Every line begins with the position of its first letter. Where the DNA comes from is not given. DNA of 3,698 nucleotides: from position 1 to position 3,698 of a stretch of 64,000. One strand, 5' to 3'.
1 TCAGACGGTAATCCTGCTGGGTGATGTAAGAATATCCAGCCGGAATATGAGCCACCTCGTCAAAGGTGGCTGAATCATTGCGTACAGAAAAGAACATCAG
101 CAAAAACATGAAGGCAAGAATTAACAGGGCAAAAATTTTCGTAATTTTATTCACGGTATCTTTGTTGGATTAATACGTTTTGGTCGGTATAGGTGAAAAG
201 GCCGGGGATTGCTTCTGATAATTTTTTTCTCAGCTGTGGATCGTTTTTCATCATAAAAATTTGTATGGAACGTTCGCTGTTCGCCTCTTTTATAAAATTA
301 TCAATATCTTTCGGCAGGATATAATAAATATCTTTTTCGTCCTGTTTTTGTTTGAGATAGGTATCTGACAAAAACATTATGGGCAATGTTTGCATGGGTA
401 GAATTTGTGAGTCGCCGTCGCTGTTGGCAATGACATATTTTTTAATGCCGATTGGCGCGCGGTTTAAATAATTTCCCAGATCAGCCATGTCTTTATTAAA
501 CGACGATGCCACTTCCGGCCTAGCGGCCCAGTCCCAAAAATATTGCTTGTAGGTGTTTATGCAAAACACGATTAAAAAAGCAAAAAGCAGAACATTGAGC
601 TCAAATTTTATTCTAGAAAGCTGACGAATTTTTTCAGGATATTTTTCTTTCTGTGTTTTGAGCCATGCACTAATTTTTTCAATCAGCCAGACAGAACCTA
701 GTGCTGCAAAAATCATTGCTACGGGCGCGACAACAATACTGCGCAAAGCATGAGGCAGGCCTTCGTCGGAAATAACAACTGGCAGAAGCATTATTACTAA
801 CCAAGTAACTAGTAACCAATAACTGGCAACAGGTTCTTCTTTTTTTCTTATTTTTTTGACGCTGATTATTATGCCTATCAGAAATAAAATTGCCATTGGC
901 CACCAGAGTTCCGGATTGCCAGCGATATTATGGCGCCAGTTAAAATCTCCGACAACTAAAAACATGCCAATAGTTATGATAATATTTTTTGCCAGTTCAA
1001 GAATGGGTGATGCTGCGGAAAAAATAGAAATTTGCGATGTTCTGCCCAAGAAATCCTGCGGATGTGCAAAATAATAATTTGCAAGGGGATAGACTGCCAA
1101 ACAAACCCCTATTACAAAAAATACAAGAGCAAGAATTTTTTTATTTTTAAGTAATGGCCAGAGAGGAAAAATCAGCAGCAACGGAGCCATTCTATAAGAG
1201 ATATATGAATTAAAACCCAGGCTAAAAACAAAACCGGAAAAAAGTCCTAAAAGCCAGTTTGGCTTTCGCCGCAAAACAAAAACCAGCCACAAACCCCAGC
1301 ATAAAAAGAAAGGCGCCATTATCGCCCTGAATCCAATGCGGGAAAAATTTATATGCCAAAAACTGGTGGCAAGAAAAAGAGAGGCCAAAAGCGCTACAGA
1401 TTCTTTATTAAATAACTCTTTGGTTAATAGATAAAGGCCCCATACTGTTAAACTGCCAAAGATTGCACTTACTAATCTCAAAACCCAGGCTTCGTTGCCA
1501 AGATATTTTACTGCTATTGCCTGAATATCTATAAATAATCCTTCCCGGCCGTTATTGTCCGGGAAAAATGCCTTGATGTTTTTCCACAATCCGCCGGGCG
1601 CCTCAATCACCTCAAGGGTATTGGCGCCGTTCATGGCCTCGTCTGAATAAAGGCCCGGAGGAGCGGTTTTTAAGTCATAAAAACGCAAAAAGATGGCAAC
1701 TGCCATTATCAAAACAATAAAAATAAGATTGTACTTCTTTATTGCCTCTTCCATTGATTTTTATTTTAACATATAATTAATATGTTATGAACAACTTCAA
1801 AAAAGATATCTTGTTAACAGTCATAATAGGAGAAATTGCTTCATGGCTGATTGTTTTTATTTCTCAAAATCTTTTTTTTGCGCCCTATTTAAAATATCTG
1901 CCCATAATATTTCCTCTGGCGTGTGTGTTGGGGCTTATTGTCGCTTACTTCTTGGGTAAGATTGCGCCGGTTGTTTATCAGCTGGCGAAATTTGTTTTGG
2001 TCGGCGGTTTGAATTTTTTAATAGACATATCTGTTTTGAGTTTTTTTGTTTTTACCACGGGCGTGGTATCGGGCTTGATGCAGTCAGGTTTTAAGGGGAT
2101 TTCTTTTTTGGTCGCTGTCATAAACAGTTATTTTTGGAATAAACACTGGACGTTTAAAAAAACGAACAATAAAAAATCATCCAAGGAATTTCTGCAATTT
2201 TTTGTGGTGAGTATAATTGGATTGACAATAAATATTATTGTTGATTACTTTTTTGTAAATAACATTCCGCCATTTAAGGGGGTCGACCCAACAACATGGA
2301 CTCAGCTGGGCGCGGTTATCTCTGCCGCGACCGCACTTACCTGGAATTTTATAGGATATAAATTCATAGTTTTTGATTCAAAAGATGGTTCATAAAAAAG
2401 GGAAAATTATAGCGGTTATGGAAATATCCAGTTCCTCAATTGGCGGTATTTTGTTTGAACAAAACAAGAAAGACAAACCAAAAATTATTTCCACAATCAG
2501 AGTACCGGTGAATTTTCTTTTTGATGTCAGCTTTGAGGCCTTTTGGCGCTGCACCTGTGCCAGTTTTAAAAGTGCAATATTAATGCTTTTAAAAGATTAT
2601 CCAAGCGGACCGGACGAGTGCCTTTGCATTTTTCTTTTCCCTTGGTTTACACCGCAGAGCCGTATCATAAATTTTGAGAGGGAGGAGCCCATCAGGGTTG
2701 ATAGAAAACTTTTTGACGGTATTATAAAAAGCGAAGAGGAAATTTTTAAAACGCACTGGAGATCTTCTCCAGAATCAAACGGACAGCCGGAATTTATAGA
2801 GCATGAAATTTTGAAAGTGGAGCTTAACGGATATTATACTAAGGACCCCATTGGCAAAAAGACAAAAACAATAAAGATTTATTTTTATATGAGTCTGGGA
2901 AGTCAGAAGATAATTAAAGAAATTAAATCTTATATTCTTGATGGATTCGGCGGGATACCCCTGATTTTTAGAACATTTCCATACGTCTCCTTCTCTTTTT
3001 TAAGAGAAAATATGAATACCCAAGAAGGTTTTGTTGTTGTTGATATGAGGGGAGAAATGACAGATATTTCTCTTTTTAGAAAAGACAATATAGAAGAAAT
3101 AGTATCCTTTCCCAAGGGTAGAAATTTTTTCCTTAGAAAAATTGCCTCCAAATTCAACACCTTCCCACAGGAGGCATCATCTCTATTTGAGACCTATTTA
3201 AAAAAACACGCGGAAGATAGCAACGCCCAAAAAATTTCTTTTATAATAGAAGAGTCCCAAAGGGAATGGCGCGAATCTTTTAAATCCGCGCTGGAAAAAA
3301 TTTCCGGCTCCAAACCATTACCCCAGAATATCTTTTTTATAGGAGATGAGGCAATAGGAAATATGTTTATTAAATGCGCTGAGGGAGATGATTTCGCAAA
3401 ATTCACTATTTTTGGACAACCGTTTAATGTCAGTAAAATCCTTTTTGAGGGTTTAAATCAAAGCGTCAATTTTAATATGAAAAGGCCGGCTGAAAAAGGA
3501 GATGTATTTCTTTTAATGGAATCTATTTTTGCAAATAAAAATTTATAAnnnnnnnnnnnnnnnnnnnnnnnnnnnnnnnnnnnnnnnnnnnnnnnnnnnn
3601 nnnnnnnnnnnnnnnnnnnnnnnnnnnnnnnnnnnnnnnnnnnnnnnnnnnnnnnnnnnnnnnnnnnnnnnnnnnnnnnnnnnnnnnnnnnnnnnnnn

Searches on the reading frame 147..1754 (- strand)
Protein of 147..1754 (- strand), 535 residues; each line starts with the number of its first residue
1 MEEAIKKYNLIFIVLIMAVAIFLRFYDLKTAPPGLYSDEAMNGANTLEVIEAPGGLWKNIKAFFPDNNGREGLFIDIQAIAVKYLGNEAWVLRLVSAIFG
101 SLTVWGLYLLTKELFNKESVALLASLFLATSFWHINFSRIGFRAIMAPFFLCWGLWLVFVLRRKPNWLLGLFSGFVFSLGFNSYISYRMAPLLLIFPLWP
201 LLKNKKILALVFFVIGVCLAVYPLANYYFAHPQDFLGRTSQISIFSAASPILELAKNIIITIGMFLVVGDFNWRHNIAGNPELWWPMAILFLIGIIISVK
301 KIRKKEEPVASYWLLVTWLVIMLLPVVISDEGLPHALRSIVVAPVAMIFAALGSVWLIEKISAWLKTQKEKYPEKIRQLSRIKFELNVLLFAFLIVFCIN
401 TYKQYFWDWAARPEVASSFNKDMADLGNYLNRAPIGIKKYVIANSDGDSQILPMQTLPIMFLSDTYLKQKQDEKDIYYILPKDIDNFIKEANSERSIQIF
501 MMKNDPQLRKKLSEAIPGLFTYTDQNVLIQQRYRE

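Call 15: search_protein_families(library=pfam, proteins=[window:147-1754:-], max_evalue=0.001)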
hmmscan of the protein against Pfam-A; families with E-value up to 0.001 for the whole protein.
window:147-1754:- (535 aa): 2 families
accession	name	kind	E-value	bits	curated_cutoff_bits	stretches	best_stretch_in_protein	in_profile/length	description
PF13231.12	PMT_2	-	3.2e-12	47.4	26.1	1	77-218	9-154/160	Dolichyl-phosphate-mannose-protein mannosyltransferase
PF02366.24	PMT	-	2.4e-05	24.5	22.7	1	78-229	69-235/245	Dolichyl-phosphate-mannose-protein mannosyltransferase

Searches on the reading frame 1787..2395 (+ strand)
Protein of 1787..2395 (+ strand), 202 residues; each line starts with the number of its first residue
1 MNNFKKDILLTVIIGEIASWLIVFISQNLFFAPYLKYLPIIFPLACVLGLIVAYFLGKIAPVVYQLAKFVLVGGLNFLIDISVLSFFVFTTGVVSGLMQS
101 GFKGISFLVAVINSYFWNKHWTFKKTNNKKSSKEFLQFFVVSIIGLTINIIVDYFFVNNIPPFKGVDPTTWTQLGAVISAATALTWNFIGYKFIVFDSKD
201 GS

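Call 15: search_protein_families(library=pfam, proteins=[window:1787-2395:+], max_evalue=0.001)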
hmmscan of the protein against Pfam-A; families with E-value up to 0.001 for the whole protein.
window:1787-2395:+ (202 aa): 1 family
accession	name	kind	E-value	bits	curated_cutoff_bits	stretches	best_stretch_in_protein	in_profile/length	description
PF04138.20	GtrA_DPMS_TM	-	7.2e-21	75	26.1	1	68-196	1-117/117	GtrA/DPMS, transmembrane domain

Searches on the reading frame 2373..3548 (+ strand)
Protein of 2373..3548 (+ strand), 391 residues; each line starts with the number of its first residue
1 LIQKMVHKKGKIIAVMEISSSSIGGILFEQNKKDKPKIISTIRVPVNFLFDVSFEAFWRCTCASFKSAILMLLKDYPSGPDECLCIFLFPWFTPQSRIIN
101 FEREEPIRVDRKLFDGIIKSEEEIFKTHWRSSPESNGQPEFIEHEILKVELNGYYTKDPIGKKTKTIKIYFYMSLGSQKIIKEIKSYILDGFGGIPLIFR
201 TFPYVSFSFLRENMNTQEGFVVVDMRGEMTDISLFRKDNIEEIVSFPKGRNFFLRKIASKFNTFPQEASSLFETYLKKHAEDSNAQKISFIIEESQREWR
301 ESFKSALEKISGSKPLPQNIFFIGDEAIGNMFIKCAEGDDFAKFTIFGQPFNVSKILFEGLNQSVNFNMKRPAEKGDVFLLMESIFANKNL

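Call 15: search_protein_families(library=pfam, proteins=[window:2373-3548:+], max_evalue=0.001)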
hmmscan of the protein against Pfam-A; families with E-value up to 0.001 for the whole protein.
window:2373-3548:+ (391 aa): 0 families

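Call 28: search_protein_families(library=ncbifam, proteins=[window:2373-3548:+], max_evalue=0.01)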
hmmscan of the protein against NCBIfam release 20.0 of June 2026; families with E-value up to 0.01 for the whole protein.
window:2373-3548:+ (391 aa): 0 families

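Call 73: search_protein_families(library=pfam, proteins=[window:2373-3548:+], max_evalue=5)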
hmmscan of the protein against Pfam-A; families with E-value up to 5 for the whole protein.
window:2373-3548:+ (391 aa): 1 family
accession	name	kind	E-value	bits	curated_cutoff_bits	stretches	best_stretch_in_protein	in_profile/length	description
PF14450.12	FtsA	-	0.097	13.5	31.8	1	221-298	1-77/127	Cell division protein FtsA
